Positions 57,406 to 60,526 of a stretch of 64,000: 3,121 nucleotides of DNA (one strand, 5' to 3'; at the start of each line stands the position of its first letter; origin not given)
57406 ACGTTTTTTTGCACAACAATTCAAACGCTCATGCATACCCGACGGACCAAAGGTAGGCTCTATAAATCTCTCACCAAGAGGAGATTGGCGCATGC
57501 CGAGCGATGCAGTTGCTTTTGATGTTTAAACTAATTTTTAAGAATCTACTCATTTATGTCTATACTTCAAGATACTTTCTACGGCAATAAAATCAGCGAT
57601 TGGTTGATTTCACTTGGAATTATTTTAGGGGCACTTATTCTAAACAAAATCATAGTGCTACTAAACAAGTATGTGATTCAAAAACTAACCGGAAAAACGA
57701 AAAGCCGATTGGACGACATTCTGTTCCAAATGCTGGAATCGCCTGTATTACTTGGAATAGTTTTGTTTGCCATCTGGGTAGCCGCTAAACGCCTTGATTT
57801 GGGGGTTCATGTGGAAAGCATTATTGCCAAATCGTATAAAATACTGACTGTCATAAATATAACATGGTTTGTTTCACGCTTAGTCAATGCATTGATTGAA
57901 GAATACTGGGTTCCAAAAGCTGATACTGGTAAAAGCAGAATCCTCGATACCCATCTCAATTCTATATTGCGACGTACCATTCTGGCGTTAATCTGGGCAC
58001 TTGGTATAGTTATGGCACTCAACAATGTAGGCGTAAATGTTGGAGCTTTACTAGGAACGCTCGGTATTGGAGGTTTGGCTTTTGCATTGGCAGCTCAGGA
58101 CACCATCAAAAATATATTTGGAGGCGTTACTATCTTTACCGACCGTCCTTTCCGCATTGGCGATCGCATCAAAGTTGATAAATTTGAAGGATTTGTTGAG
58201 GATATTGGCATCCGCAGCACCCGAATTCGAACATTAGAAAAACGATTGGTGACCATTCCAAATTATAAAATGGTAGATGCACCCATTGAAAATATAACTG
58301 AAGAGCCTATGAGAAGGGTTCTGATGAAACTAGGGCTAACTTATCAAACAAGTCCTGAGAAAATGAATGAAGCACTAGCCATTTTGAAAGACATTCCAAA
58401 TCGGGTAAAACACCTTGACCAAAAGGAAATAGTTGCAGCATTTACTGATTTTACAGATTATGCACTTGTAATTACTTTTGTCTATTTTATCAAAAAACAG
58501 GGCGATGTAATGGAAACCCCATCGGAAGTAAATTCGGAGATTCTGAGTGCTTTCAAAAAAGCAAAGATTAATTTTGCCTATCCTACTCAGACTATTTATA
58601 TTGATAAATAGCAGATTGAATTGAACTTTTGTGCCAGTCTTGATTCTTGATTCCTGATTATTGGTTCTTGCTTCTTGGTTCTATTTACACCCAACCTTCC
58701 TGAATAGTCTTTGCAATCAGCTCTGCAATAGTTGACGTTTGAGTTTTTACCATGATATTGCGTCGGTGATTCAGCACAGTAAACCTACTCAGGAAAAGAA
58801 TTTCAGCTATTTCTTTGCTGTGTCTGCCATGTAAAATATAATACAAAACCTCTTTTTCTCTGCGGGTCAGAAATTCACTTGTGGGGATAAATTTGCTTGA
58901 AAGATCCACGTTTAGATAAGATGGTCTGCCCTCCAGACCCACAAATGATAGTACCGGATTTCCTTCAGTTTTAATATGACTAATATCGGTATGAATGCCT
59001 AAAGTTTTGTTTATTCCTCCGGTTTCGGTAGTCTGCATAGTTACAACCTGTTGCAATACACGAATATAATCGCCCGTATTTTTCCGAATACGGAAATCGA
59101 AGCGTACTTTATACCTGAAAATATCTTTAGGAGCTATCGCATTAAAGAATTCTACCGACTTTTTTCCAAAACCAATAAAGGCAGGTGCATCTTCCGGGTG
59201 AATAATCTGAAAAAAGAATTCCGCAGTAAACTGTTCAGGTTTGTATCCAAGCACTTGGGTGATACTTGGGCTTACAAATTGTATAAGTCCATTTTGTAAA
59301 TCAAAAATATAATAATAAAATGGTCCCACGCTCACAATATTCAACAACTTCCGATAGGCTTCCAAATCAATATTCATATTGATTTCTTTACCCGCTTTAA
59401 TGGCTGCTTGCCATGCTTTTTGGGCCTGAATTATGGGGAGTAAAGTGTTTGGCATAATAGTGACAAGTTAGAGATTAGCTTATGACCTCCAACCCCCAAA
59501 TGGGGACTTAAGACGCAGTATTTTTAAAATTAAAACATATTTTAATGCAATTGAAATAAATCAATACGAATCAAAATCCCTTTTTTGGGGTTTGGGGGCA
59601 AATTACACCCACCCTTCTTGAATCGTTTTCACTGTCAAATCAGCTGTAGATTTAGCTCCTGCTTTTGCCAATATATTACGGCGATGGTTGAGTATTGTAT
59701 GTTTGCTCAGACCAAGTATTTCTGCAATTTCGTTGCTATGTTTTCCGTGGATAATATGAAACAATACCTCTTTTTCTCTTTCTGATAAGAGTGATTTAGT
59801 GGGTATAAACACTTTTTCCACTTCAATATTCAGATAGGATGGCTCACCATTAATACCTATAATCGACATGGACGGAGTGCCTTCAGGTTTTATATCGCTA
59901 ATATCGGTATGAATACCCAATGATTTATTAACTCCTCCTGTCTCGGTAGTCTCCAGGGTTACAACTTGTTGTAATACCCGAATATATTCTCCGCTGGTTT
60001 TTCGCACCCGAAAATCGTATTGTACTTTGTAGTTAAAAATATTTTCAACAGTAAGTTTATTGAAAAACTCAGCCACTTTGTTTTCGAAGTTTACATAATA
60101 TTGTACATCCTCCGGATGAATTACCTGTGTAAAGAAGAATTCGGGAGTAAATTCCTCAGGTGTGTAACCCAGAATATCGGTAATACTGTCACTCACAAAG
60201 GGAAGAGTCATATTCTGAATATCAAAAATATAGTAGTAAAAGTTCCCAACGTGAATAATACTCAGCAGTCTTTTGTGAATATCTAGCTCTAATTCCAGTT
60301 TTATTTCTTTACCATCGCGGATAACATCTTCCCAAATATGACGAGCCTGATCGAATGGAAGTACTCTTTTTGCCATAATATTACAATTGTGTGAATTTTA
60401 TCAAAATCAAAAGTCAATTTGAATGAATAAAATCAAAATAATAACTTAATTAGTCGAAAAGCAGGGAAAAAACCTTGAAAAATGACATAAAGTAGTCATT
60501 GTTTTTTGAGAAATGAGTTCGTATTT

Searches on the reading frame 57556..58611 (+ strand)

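Call 57: search_protein_families(library=pfam, proteins=[window:57556-58611:+], max_evalue=0.00001)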
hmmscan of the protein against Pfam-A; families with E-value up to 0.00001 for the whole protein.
window:57556-58611:+ (351 aa): 3 families
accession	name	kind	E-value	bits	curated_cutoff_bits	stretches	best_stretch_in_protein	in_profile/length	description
PF00924.24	MS_channel_2nd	-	4.9e-24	84.7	20.2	1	182-248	1-67/68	Mechanosensitive ion channel, beta-domain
PF21082.3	MS_channel_3rd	-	4.3e-10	40.3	21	1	258-340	4-88/88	Mechanosensitive ion channel MscS, C-terminal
PF21088.3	MS_channel_1st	-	4.4e-07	30.2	23.1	1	142-181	3-42/42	Mechanosensitive ion channel, transmembrane helices 2/3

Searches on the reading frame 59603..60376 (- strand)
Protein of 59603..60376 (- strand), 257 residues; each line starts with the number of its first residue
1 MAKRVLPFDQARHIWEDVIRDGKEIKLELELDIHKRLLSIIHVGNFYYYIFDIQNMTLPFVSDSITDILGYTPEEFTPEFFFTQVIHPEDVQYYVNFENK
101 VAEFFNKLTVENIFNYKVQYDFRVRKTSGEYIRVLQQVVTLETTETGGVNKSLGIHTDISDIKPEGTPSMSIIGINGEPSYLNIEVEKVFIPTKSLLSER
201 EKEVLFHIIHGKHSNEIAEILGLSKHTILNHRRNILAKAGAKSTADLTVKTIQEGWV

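Call 57: search_protein_families(library=pfam, proteins=[window:59603-60376:-], max_evalue=0.00001)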
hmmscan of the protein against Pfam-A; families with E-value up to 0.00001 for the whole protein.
window:59603-60376:- (257 aa): 2 families
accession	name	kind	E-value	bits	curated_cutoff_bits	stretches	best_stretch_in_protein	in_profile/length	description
PF00196.25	GerE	-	9.2e-15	54.5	23.5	1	196-249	2-55/57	Bacterial regulatory proteins, luxR family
PF08447.18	PAS_3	-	1.5e-09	38.5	25.6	1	60-155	3-88/89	PAS fold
